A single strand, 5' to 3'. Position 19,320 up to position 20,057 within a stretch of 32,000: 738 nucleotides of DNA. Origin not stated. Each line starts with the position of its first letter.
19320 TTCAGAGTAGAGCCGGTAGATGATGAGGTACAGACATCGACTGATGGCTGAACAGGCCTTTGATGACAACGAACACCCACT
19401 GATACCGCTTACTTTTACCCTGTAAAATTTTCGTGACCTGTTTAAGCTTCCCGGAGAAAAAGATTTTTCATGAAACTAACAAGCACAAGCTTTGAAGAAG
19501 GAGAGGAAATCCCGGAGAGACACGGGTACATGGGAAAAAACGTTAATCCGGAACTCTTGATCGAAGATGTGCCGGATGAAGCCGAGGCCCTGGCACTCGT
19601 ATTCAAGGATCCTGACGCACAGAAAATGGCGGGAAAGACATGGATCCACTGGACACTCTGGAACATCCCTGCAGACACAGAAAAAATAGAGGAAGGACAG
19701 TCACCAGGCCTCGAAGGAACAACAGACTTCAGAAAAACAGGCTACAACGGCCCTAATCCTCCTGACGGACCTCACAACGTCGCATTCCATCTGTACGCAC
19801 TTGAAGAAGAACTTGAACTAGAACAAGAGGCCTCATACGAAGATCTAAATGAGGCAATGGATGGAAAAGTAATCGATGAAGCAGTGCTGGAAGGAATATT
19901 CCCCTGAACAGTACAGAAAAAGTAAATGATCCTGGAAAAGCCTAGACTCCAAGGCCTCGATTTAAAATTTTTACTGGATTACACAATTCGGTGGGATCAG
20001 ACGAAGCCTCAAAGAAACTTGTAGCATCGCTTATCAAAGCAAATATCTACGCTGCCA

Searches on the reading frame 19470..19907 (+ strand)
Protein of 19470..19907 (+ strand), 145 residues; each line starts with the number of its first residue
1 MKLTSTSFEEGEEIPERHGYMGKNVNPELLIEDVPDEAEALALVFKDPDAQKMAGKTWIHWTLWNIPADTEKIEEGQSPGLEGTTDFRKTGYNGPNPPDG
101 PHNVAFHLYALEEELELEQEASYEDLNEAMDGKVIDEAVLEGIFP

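Call 12: search_protein_families(library=pfam, proteins=[window:19470-19907:+])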
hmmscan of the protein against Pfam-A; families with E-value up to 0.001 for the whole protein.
window:19470-19907:+ (145 aa): 1 family
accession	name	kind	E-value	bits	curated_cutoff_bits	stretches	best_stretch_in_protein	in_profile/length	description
PF01161.25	PBP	-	1.1e-33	116.8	24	1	14-144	2-135/135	Phosphatidylethanolamine-binding protein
